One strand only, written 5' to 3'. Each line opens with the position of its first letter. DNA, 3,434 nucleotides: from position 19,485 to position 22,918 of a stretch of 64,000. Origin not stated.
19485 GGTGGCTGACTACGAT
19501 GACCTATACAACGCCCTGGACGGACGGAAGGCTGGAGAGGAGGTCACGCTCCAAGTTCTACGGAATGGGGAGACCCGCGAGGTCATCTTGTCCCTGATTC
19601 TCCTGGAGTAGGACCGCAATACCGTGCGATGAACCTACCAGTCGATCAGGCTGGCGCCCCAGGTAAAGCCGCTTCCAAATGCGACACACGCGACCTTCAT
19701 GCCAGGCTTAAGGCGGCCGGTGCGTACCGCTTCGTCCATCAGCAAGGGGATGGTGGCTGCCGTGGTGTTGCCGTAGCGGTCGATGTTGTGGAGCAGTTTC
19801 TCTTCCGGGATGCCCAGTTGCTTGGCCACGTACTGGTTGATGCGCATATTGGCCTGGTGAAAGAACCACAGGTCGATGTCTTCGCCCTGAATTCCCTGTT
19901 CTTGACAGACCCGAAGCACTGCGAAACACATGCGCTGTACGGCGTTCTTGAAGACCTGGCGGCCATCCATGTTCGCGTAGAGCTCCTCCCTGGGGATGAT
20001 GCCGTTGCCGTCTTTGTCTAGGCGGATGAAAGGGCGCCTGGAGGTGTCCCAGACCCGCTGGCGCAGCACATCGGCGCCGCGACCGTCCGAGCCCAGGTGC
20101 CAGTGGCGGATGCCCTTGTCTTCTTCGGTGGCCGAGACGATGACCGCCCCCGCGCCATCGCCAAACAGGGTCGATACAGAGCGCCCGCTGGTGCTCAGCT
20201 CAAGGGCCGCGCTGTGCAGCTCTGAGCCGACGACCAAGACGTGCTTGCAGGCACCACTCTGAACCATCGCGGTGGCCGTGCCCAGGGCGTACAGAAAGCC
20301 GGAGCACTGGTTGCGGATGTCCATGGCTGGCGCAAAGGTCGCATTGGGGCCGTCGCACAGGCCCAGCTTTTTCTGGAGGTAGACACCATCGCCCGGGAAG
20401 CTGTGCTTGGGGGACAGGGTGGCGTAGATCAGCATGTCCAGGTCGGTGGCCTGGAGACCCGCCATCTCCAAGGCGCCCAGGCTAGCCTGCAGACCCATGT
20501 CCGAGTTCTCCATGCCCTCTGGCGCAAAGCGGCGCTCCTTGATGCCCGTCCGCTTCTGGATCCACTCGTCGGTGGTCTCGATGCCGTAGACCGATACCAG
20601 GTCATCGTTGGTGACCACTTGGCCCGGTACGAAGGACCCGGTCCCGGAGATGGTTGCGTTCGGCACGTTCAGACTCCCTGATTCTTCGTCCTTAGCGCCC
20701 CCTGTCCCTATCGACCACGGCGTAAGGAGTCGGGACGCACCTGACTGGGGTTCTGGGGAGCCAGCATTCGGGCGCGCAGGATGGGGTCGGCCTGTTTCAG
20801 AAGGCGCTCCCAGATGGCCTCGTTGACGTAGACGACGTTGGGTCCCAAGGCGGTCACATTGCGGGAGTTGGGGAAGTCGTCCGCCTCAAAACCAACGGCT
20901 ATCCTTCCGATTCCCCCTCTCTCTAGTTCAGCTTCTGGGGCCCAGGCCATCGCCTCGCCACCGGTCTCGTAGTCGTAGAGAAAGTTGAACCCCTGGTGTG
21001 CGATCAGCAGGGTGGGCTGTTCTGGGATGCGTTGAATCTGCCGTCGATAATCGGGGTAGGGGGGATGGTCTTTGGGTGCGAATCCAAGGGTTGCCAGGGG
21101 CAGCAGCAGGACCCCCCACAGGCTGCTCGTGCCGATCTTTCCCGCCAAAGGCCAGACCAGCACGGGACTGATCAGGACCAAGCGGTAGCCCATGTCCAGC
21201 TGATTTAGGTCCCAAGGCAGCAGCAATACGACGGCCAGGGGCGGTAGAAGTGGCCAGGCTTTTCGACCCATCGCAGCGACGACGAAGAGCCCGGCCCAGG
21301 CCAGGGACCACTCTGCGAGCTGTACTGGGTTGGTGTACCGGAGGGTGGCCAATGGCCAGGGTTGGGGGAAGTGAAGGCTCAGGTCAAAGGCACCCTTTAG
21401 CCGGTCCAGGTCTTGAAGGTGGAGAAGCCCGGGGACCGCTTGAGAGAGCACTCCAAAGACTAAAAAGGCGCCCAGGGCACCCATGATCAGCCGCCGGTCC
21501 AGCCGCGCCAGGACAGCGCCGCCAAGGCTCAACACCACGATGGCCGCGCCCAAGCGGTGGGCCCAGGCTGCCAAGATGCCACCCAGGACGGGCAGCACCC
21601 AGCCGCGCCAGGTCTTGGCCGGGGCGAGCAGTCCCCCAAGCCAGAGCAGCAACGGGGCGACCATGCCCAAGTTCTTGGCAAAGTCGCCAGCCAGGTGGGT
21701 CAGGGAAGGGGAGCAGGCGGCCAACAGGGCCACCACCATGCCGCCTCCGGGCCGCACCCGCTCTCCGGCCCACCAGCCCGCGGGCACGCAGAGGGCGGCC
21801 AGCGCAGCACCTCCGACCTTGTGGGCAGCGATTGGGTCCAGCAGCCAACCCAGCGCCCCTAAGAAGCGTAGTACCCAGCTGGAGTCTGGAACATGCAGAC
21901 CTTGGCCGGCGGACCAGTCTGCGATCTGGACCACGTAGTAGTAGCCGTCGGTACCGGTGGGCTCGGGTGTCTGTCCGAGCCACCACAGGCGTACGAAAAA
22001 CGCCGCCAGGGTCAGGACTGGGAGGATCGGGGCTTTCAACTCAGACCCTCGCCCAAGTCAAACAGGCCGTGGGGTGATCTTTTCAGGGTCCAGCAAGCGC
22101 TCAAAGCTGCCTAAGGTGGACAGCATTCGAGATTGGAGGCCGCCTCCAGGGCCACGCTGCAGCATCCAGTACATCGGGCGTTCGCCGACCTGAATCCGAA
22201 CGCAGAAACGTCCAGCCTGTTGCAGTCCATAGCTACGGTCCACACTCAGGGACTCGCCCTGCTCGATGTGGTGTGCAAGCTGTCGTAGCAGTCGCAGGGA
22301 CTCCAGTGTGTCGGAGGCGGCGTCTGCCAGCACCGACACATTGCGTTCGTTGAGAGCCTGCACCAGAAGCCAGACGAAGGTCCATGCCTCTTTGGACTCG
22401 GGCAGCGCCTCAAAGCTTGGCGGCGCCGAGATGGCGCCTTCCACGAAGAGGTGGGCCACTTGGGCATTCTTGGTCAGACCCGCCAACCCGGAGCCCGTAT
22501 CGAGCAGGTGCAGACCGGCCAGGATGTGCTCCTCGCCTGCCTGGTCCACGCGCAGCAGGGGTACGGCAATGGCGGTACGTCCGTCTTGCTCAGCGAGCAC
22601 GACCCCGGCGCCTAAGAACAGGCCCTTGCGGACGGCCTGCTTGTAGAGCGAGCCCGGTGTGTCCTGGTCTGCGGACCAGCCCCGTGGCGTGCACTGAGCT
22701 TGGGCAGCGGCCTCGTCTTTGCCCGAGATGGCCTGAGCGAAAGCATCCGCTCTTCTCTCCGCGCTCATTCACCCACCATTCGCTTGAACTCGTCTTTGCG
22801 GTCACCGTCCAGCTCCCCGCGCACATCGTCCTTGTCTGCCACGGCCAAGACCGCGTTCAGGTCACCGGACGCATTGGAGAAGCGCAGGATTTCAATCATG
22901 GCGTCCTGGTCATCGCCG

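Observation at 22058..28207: Orphan tandem-DUF4157 giant protein inside a translationally coupled four-gene module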

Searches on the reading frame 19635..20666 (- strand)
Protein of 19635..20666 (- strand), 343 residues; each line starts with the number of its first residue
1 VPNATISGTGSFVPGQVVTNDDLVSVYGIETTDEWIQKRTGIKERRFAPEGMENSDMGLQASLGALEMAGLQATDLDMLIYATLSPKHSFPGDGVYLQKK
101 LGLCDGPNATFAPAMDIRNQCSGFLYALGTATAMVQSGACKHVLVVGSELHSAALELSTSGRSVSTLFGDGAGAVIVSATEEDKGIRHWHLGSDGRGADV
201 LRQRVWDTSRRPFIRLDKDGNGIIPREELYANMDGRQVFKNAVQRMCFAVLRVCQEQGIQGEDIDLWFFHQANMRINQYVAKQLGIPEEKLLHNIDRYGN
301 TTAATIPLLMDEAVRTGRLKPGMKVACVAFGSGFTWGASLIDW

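Call 9: search_protein_families(library=pfam, proteins=[window:19635-20666:-], max_evalue=0.1)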
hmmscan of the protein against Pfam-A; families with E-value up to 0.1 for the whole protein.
window:19635-20666:- (343 aa): 6 families
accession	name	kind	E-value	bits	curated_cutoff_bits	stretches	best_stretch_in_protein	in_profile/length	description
PF08541.16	ACP_syn_III_C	-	8.2e-34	116.1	26.6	1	254-343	1-90/90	3-Oxoacyl-[acyl-carrier-protein (ACP)] synthase III C terminal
PF08545.16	ACP_syn_III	-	8.8e-25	86.9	24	1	115-195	1-80/80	3-Oxoacyl-[acyl-carrier-protein (ACP)] synthase III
PF00195.25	Chal_sti_synt_N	-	1.3e-08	35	27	1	53-179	98-223/225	Chalcone and stilbene synthases, N-terminal domain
PF00108.29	Thiolase_N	-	2.6e-05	24.2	26.4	1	39-156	8-120/260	Thiolase, N-terminal domain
PF02803.24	Thiolase_C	-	0.0099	16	27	0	248-291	26-69/123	Thiolase, C-terminal domain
PF13405.12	EF-hand_6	-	0.034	14.3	25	1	213-231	6-24/30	EF-hand domain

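Call 10: search_protein_families(library=ncbifam, proteins=[window:19635-20666:-], max_evalue=0.1)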
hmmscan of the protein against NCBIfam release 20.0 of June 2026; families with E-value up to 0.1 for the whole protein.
window:19635-20666:- (343 aa): 32 families (the best 25 are shown)
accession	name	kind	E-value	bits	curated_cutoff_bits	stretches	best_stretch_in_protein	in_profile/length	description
NF006829.0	PRK09352.1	subfamily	4e-103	344.8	249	1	2-343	3-321/322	beta-ketoacyl-ACP synthase 3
TIGR00747.1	fabH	subfamily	7e-95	317.8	292.1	1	3-343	2-322/322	beta-ketoacyl-ACP synthase III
NF004623.0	PRK05963.1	equivalog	3.2e-59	200.9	437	1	4-341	6-326/328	beta-ketoacyl-ACP synthase III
NF005541.0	PRK07204.1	equivalog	5.6e-47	160.7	402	1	3-341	4-327/329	beta-ketoacyl-ACP synthase III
NF005703.0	PRK07515.1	equivalog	5.4e-35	121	304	1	51-341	93-370/373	beta-ketoacyl-ACP synthase III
NF009519.0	PRK12880.1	equivalog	8e-33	114.2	436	1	3-342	7-337/353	beta-ketoacyl-ACP synthase III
NF006720.0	PRK09258.1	equivalog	2.3e-32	112.6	285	1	29-343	36-338/338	3-oxoacyl-ACP synthase III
NF005308.0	PRK06840.1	equivalog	1.2e-30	106.7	315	1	3-343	4-335/339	3-oxoacyl-ACP synthase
NF003274.0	PRK04262.1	equivalog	6.9e-19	68.1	244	2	244-334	209-299/347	hydroxymethylglutaryl-CoA synthase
NF005293.2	PRK06816.1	subfamily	2.7e-15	56.3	450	2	236-332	263-365/378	StlD/DarB family beta-ketosynthase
TIGR00748.1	HMG_CoA_syn_Arc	equivalog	2.1e-11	43.7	353.35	1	249-335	213-299/345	hydroxymethylglutaryl-CoA synthase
NF042429.2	DHPHCoAsyn_DpgA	equivalog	8.8e-11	41.3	425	1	55-343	71-350/350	3,5-dihydroxyphenylacetyl-CoA synthase DpgA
NF053539.1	resorcinol_DarB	exception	1.9e-09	37.1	550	1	251-327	278-359/377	dialkylresorcinol biosynthesis protein DarB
NF004811.0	PRK06158.1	subfamily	1.8e-06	27.2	421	1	50-158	24-123/384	acetyl-CoA acetyltransferase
TIGR01930.1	AcCoA-C-Actrans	subfamily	2.2e-06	26.8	240.55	1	39-158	6-120/385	acetyl-CoA C-acyltransferase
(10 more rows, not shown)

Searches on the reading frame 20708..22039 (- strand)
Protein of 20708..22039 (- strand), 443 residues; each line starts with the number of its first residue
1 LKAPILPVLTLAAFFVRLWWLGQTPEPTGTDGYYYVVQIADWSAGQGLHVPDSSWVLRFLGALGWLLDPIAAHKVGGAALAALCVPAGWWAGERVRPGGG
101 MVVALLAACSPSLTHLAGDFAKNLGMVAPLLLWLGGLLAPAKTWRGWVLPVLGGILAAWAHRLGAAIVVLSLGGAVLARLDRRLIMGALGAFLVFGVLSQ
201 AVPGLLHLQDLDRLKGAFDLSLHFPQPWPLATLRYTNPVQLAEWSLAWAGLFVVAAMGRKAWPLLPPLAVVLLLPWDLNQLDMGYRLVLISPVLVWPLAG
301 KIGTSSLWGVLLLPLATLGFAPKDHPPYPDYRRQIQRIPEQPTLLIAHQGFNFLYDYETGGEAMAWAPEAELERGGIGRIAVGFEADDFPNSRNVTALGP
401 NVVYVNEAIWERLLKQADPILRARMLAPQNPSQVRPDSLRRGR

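Call 9: search_protein_families(library=pfam, proteins=[window:20708-22039:-], max_evalue=0.1)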
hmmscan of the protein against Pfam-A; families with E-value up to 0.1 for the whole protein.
window:20708-22039:- (443 aa): 0 families

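Call 10: search_protein_families(library=ncbifam, proteins=[window:20708-22039:-], max_evalue=0.1)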
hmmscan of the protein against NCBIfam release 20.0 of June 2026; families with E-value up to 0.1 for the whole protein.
window:20708-22039:- (443 aa): 0 families

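Call 50: search_protein_families(library=pfam, proteins=[window:20708-22039:-], max_evalue=10)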
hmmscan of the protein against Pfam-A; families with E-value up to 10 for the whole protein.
window:20708-22039:- (443 aa): 1 family
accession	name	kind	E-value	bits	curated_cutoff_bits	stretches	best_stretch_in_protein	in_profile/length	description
PF10981.13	DUF2788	-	1.9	9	25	1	299-323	22-44/51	Protein of unknown function (DUF2788)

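Call 89: search_solved_structures(query=window:20708-22039:-, max_evalue=1)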
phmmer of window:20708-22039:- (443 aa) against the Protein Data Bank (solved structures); distinct sequences matched with E-value up to 1: 0.

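Call 96: search_protein_families(library=phrogs, proteins=[window:20708-22039:-], max_evalue=0.01)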
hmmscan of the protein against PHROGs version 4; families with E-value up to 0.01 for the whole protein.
window:20708-22039:- (443 aa): 0 families

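Call 97: search_protein_families(library=padloc, proteins=[window:20708-22039:-], max_evalue=0.01)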
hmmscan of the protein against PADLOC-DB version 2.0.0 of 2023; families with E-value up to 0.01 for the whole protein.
window:20708-22039:- (443 aa): 0 families

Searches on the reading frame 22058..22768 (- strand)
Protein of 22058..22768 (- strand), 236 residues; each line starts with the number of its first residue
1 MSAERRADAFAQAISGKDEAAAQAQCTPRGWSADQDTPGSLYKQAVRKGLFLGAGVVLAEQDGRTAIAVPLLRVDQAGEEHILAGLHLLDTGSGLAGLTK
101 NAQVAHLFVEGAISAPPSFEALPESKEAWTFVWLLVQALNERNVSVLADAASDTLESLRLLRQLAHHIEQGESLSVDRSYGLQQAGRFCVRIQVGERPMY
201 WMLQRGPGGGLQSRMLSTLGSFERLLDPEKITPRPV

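Call 9: search_protein_families(library=pfam, proteins=[window:22058-22768:-], max_evalue=0.1)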
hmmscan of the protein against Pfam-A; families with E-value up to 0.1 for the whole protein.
window:22058-22768:- (236 aa): 0 families

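Call 10: search_protein_families(library=ncbifam, proteins=[window:22058-22768:-], max_evalue=0.1)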
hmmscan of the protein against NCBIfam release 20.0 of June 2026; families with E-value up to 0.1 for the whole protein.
window:22058-22768:- (236 aa): 1 family
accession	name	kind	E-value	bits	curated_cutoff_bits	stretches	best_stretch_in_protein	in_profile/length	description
NF010406.0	PRK13832.1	subfamily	0.062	11.8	640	1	125-186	362-422/578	plasmid partitioning protein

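Call 20: search_solved_structures(query=window:22058-22768:-, max_evalue=5)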
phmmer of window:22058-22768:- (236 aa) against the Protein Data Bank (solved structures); distinct sequences matched with E-value up to 5: 5.
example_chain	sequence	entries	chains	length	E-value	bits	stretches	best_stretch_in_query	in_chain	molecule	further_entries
9sji_A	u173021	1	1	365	0.28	14.1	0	25-39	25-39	BT3088 (SGBPdex)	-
9sje_E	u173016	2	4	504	0.71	12.8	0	25-39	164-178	BT3088 (SGBPdex)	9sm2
4yxt_A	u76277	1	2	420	1.1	12.2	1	168-211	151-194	Polyketide biosynthesis 3-hydroxy-3-methylglutaryl-ACP synthase PksG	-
4yxv_A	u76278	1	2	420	1.1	12.1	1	168-211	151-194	Polyketide biosynthesis 3-hydroxy-3-methylglutaryl-ACP synthase PksG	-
4yxq_A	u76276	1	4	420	1.1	12.1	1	168-211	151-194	Polyketide biosynthesis 3-hydroxy-3-methylglutaryl-ACP synthase PksG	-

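Call 34: find_homologous_proteins(query=window:22058-22768:-)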
Query window:22058-22768:- (236 aa): 12 proteins with E <= 0.001 among 1984 candidates.
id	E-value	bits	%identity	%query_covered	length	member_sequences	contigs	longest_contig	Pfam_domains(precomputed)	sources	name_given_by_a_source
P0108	1.2e-149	514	100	100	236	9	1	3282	-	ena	-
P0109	5.4e-117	407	81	100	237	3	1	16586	-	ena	-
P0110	4.3e-112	391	79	100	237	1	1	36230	-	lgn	-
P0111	3.2e-111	388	76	100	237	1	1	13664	-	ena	-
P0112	3.6e-111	388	77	100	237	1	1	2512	-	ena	-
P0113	1.6e-110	386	79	99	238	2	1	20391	-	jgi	jgi:hypothetical protein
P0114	2.2e-110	386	78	100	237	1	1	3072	-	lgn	-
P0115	8.8e-109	380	76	100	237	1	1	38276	-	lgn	-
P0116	3.8e-84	300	65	98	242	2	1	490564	-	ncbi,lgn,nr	ncbi:MAG: hypothetical protein VX899_19950 [Myxococcota bacterium]|nr:hypothetical protein [Myxococc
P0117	2.0e-76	275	100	55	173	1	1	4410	-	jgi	-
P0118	5.3e-61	224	100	46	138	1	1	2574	-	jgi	-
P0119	6.4e-32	129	100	27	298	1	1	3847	PF00916.27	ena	-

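Call 35: find_encoding_contigs(protein=P0115, flank=10000, max_places=1)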
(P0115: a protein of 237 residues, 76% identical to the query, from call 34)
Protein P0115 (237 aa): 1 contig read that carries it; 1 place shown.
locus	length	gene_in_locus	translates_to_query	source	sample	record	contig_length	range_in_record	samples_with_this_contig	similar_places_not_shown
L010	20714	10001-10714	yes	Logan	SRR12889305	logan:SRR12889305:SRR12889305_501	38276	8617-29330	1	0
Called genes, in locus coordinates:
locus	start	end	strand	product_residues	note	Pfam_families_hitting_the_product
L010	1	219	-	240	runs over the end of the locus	PF01553:Acyltransferase, PF03982:DAGAT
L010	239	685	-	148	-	-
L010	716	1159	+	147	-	PF08308:PEGA (weak)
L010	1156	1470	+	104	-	-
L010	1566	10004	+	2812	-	PF13699:eCIS_core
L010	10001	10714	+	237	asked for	-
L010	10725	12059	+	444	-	-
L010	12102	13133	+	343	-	PF00108:Thiolase_N (faint), PF00195:Chal_sti_synt_N (weak), PF08545:ACP_syn_III, PF08541:ACP_syn_III_C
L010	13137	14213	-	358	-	PF00089:Trypsin, PF13365:Trypsin_2, PF00595:PDZ, PF13180:PDZ_2, PF17820:PDZ_6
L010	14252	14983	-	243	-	PF06790:UPF0259 (weak), PF06161:DUF975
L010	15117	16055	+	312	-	-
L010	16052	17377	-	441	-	-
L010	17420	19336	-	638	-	-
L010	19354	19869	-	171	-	-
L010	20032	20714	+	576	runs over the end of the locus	PF01979:Amidohydro_1 (faint), PF07969:Amidohydro_3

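Call 36: find_encoding_contigs(protein=P0110, flank=10000, max_places=1)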
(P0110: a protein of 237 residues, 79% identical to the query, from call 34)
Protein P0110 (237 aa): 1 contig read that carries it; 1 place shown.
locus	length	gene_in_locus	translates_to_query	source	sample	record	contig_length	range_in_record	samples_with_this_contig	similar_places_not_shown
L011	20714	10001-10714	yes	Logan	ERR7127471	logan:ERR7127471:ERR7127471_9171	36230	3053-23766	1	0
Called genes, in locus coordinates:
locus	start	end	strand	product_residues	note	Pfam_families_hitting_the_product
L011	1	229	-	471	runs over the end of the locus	PF00474:SSF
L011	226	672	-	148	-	-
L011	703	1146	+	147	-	PF08308:PEGA (weak)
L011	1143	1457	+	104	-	-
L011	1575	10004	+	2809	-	PF13699:eCIS_core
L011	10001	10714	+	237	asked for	-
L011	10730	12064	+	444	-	-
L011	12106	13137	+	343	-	PF00195:Chal_sti_synt_N (weak), PF08545:ACP_syn_III, PF08541:ACP_syn_III_C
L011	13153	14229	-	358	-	PF00089:Trypsin, PF13365:Trypsin_2, PF13180:PDZ_2, PF00595:PDZ (weak), PF17820:PDZ_6 (weak)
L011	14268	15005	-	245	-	PF06161:DUF975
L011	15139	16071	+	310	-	-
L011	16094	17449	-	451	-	-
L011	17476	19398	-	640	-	-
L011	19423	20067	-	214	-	PF13305:TetR_C_33 (faint), PF00440:TetR_N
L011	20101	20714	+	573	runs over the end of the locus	PF01979:Amidohydro_1 (faint), PF07969:Amidohydro_3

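Call 50: search_protein_families(library=pfam, proteins=[window:22058-22768:-], max_evalue=10)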
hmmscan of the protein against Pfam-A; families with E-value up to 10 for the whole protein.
window:22058-22768:- (236 aa): 0 families

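Call 56: predict_structure(alignment_id=A3)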
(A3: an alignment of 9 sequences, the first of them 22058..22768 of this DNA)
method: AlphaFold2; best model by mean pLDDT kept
length: 236 residues; sequences in the alignment: 9
mean_pLDDT: 84.1   pTM: 0.56
mean pLDDT of the five models: 84.1, 82.8, 75.6, 70.7, 63.1
residues with pLDDT >= 90: 98; 70-90: 114; 50-70: 14; < 50: 10
segments of 3 or more residues with pLDDT < 50: 227-236
pLDDT, mean of each block of 10 residues (from residue 1): 93 96 95 85 92 89 92 87 89 91 81 69 86 92 85 79 89 90 81 90 84 79 50 34
secondary structure, 60 per line:
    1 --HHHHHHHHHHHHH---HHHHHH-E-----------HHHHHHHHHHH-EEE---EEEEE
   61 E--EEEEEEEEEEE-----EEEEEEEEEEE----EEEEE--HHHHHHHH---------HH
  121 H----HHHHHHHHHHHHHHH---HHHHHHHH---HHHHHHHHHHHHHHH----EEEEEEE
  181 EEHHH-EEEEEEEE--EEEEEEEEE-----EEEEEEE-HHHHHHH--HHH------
elements in order: H3-15 H19-24 H38-48 E50-52 E56-61 E64-74 E80-90 E95-99 H102-109 H126-140 H144-151 H155-169 E174-182 E187-194 E197-205 E211-217 H219-225

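Call 58: fold_search(model_id=the predicted structure, library=pdb)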
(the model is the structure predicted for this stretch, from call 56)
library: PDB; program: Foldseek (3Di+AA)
matches with E <= 10: 1052; with E <= 0.001: 7
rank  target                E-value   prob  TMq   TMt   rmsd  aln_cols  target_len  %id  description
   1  9kw6_D                1.0e-05  1.00  0.27  0.24  16.2       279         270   12  Polyether epoxide hydrolase MonBI-MonBII complex (released 2025-12-10)
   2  9kw8_A                1.8e-05  1.00  0.28  0.25  17.1       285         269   11  Polyether epoxide hydrolase MonBI-MonBII complex with product analogue (released 2025-12-10)
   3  9kw6_C                2.4e-05  1.00  0.27  0.24  16.9       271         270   13  Polyether epoxide hydrolase MonBI-MonBII complex (released 2025-12-10)
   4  9kw6_B                7.2e-05  1.00  0.29  0.26  16.8       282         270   12  Polyether epoxide hydrolase MonBI-MonBII complex (released 2025-12-10)
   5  9kw6_A                7.2e-05  1.00  0.26  0.23  17.3       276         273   12  Polyether epoxide hydrolase MonBI-MonBII complex (released 2025-12-10)
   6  9kw8_B                1.2e-04  0.99  0.26  0.23  16.6       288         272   11  Polyether epoxide hydrolase MonBI-MonBII complex with product analogue (released 2025-12-10)
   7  9kw8_C                1.9e-04  0.98  0.26  0.24  16.9       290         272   12  Polyether epoxide hydrolase MonBI-MonBII complex with product analogue (released 2025-12-10)
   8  4rzm_A                2.3e-03  0.98  0.31  0.27  14.6       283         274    8  Crystal structure of the Lsd19-lasalocid A complex (released 2015-01-21)
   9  4rzm_B                2.9e-03  0.97  0.30  0.26  15.8       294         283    8  Crystal structure of the Lsd19-lasalocid A complex (released 2015-01-21)
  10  3ub1_D                4.9e-03  0.54  0.21  0.20  15.4       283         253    9  Ntf2 like protein involved in plasmid conjugation (released 2012-02-08)
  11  8f3x                  7.7e-03  1.00  0.29  0.12   5.6       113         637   13  Crystal structure of Penicillin Binding Protein 5 (PBP5) Poly-Gly variant apo form from Enterococcus faecium (released 2023-11-15)
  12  7q05_A                8.7e-03  0.98  0.26  0.36   6.5       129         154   16  Crystal structure of TPADO in complex with TPA (released 2022-03-30)
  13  3eby                  9.7e-03  0.96  0.23  0.32   7.9       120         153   12  Crystal structure of the beta subunit of a putative aromatic-ring-hydroxylating dioxygenase (YP_001165631.1) from NOVOSP (released 2008-09-09)
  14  7vju_D                1.0e-02  0.98  0.26  0.36   6.7       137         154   18  Crystal Structure of terephthalate dioxygenase from Comamonas testosteroni KF1 (released 2022-04-13)
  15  8s7l_A                1.2e-02  0.21  0.17  0.17  17.5       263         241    9  Crystal structure of a double mutant of VirB8-like OrfG central and C-terminal domains of Streptococcus thermophilus I (released 2025-03-12)
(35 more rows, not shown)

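Call 96: search_protein_families(library=phrogs, proteins=[window:22058-22768:-], max_evalue=0.01)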
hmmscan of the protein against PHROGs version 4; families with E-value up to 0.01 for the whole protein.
window:22058-22768:- (236 aa): 0 families

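Call 97: search_protein_families(library=padloc, proteins=[window:22058-22768:-], max_evalue=0.01)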
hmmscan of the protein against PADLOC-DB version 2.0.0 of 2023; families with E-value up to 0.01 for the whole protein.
window:22058-22768:- (236 aa): 0 families
